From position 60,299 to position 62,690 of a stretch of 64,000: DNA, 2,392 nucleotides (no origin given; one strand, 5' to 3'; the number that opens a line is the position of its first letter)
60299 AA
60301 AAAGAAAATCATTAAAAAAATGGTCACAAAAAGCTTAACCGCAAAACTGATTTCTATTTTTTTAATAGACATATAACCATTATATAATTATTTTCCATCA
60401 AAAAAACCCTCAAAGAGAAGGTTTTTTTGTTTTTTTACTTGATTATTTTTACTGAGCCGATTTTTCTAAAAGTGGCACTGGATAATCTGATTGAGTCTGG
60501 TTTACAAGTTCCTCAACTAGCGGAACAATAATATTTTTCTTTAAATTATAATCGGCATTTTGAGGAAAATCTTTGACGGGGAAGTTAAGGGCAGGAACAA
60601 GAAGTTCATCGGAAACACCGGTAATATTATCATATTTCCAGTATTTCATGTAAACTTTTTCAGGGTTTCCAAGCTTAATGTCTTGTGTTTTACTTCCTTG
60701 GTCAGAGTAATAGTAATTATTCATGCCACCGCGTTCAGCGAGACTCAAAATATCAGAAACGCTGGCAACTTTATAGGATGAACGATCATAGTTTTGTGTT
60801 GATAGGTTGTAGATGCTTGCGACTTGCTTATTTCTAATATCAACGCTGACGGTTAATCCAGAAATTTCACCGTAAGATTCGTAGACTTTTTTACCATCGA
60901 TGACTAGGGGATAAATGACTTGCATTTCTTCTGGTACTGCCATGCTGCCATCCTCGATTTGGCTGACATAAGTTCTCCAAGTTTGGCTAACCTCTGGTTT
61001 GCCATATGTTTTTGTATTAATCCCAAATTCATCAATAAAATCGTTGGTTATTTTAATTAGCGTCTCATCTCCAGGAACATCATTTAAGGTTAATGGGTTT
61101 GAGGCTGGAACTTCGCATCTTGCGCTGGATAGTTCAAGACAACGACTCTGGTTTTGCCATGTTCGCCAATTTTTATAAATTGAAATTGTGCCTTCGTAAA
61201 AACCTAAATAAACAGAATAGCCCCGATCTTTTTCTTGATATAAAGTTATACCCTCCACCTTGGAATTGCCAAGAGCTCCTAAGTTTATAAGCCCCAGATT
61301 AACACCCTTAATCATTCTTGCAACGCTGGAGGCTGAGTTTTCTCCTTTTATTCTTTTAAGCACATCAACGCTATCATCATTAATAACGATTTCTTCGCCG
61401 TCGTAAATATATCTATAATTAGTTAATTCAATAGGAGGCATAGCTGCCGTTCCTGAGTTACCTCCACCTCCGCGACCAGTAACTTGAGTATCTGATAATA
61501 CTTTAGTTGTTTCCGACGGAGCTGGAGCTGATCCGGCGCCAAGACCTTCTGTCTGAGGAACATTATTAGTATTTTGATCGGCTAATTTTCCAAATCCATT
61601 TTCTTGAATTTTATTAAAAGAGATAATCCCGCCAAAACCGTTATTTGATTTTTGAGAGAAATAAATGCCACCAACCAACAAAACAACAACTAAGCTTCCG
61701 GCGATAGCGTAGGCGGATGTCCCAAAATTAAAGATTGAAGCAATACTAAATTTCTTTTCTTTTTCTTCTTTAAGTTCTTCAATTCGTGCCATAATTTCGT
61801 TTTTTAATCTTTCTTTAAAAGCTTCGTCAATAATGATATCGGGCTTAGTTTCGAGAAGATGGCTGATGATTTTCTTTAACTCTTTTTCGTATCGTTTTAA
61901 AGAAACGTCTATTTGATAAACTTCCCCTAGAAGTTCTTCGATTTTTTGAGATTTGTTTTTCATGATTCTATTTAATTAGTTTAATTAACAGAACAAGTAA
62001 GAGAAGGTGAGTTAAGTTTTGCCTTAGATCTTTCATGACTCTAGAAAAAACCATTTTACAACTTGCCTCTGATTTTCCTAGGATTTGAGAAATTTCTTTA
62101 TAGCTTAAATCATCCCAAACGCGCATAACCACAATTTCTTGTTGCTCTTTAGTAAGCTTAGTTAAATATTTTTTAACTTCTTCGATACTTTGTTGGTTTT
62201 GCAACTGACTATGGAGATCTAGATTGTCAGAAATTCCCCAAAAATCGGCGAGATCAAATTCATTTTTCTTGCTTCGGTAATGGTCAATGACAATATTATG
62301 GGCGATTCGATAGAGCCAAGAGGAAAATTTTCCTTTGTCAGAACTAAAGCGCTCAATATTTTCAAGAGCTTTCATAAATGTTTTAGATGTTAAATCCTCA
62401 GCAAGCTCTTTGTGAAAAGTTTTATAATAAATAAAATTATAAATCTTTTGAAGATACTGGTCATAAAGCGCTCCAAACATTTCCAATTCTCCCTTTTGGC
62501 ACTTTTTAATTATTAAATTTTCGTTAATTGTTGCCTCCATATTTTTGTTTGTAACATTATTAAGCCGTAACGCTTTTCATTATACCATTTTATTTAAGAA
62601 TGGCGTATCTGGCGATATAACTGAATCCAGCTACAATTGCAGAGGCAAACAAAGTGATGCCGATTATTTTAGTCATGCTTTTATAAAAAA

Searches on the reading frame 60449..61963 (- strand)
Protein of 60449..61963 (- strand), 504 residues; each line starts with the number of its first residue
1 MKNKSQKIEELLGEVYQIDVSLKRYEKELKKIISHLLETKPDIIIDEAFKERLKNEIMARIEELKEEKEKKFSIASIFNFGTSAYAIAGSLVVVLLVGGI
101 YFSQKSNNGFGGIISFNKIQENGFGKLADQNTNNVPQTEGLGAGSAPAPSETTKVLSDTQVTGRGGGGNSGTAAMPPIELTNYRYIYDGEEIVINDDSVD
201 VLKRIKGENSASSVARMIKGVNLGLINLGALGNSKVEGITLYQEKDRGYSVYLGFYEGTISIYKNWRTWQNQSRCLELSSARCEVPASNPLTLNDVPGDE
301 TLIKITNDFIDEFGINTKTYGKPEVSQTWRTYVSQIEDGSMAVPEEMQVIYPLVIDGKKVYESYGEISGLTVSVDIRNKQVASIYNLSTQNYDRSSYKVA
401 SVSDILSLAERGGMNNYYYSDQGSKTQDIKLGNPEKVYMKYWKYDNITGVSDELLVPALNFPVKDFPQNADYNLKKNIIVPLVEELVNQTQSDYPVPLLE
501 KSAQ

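Call 31: search_protein_families(library=pfam, proteins=[window:60449-61963:-], max_evalue=0.01)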
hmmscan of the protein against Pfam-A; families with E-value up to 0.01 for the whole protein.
window:60449-61963:- (504 aa): 0 families

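Call 32: find_homologous_proteins(query=window:60449-61963:-, max_evalue=0.00001)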
Query window:60449-61963:- (504 aa): 12 proteins with E <= 0.00001 among 8000 candidates.
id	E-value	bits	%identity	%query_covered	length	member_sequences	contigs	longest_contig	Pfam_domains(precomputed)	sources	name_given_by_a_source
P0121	1.1e-289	979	86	100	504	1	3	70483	-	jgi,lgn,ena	-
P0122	2.8e-284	961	84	100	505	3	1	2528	-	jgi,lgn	jgi:hypothetical protein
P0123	5.6e-273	924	82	100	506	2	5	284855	-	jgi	jgi:hypothetical protein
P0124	4.9e-153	528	49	99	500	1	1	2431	-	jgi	-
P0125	4.3e-132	459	45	99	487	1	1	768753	-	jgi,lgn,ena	-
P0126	1.5e-131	457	44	98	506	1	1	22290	-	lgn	-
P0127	1.3e-106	375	43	88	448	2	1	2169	-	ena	-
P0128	5.3e-82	294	35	98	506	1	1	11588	-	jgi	-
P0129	2.2e-81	292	34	98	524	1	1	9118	-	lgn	-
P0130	3.3e-71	258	34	99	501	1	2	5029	-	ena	-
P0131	1.5e-64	236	31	98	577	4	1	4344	-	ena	-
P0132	9.1e-55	204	32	97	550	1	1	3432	-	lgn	-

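Call 33: find_encoding_contigs(protein=P0123, flank=2500, max_places=6)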
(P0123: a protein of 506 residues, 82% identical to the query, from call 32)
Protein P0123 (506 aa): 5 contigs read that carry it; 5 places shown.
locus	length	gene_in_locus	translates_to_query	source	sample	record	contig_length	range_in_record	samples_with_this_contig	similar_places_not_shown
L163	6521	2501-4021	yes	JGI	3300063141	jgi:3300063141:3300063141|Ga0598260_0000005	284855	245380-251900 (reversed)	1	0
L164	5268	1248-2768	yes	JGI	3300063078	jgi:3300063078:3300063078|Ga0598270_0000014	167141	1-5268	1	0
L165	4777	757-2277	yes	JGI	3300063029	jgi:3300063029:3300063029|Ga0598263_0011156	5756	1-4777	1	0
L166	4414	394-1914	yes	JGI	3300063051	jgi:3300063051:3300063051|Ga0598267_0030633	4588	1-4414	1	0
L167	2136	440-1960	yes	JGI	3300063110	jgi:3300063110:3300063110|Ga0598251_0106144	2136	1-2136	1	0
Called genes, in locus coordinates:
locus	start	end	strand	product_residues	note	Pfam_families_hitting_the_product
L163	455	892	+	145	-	PF00293:NUDIX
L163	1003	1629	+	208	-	PF20108:DUF6498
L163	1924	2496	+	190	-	PF04542:Sigma70_r2, PF08281:Sigma70_r4_2, PF04545:Sigma70_r4 (weak)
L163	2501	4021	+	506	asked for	-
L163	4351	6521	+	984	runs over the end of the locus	PF00133:tRNA-synt_1, PF09334:tRNA-synt_1g, PF01921:tRNA-synt_1f (weak), PF08264:Anticodon_1, PF19302:DUF5915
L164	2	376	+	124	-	?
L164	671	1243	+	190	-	PF04542:Sigma70_r2, PF08281:Sigma70_r4_2, PF04545:Sigma70_r4 (weak)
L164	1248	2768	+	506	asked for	-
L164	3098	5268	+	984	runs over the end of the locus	PF00133:tRNA-synt_1, PF09334:tRNA-synt_1g, PF01921:tRNA-synt_1f (weak), PF08264:Anticodon_1, PF19302:DUF5915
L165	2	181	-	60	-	?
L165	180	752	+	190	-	PF04542:Sigma70_r2, PF08281:Sigma70_r4_2, PF04545:Sigma70_r4 (weak)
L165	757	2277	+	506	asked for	-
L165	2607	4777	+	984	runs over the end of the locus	PF00133:tRNA-synt_1, PF09334:tRNA-synt_1g, PF01921:tRNA-synt_1f (weak), PF08264:Anticodon_1, PF19302:DUF5915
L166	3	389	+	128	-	?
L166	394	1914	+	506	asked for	-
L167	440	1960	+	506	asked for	-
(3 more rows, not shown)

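Call 34: find_encoding_contigs(protein=P0122, flank=2500, max_places=4)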
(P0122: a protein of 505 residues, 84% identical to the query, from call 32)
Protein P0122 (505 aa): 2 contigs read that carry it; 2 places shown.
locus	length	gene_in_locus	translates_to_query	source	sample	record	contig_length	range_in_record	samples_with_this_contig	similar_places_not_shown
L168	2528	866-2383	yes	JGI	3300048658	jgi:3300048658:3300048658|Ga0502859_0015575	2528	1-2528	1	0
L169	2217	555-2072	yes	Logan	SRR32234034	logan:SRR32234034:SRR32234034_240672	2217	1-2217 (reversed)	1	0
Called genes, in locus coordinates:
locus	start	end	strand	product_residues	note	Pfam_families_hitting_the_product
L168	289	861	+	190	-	PF04542:Sigma70_r2, PF08281:Sigma70_r4_2, PF04545:Sigma70_r4 (weak)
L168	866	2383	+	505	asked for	-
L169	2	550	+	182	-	?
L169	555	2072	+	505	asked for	-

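Call 35: find_encoding_contigs(protein=P0125, flank=3000, max_places=2)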
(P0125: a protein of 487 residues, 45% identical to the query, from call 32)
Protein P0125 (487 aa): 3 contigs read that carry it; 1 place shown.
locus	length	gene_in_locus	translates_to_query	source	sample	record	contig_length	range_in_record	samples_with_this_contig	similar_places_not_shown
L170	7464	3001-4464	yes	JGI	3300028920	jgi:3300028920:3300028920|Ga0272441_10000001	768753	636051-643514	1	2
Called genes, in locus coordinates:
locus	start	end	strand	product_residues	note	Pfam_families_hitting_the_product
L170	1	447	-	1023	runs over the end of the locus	PF00521:DNA_topoisoIV, PF14890:Intein_splicing, PF00521:DNA_topoisoIV, PF03989:DNA_gyraseA_C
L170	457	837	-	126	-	-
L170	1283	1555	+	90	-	PF04221:RelB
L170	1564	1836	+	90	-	PF15738:YafQ_toxin, PF05016:ParE_toxin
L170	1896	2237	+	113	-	PF03013:Pyr_excise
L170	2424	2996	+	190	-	PF04542:Sigma70_r2, PF08281:Sigma70_r4_2, PF04545:Sigma70_r4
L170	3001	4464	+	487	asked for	-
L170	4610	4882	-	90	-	PF00216:Bac_DNA_binding, PF18291:HU-HIG (weak), PF18289:HU-CCDC81_euk_2 (weak)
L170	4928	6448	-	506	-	PF12072:RNase_Y_N, PF00013:KH_1 (weak), PF08668:HDOD (faint), PF01966:HD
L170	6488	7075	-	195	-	PF00574:CLP_protease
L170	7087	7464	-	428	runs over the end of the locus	PF05697:Trigger_N, PF05698:Trigger_C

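Call 36: find_encoding_contigs(protein=P0126, flank=3000, max_places=2)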
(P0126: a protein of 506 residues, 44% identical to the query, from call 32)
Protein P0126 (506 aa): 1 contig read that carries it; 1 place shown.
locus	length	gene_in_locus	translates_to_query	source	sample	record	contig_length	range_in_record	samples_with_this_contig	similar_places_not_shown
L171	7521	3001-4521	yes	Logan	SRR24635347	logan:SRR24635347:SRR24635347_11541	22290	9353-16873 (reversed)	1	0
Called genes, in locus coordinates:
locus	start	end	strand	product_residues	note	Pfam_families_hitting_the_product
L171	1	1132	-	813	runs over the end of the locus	PF00521:DNA_topoisoIV, PF03989:DNA_gyraseA_C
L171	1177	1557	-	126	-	-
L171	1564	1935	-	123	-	PF02021:UPF0102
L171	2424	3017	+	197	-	PF04542:Sigma70_r2, PF08281:Sigma70_r4_2, PF04545:Sigma70_r4 (weak)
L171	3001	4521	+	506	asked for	-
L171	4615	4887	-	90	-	PF00216:Bac_DNA_binding, PF18291:HU-HIG (weak), PF18289:HU-CCDC81_euk_2 (weak)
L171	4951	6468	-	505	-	PF12072:RNase_Y_N, PF08668:HDOD (faint), PF00013:KH_1, PF01966:HD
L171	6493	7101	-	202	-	PF00574:CLP_protease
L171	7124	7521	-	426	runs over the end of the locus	PF05697:Trigger_N, PF00254:FKBP_C (weak), PF05698:Trigger_C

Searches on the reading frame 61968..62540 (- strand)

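Call 31: search_protein_families(library=pfam, proteins=[window:61968-62540:-], max_evalue=0.01)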
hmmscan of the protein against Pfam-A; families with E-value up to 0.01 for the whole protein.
window:61968-62540:- (190 aa): 4 families
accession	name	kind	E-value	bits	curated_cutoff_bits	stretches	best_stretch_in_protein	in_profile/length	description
PF04542.20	Sigma70_r2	-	3.6e-19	68.8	24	1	25-92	1-69/71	Sigma-70 region 2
PF08281.18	Sigma70_r4_2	-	2.6e-12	46.6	25.7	1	120-172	2-54/54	Sigma-70, region 4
PF04545.22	Sigma70_r4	-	1.6e-07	31.2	24.1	1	126-174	2-50/50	Sigma-70, region 4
PF07638.17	Sigma70_ECF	-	4.9e-05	23.7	21.1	1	21-162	22-169/185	ECF sigma factor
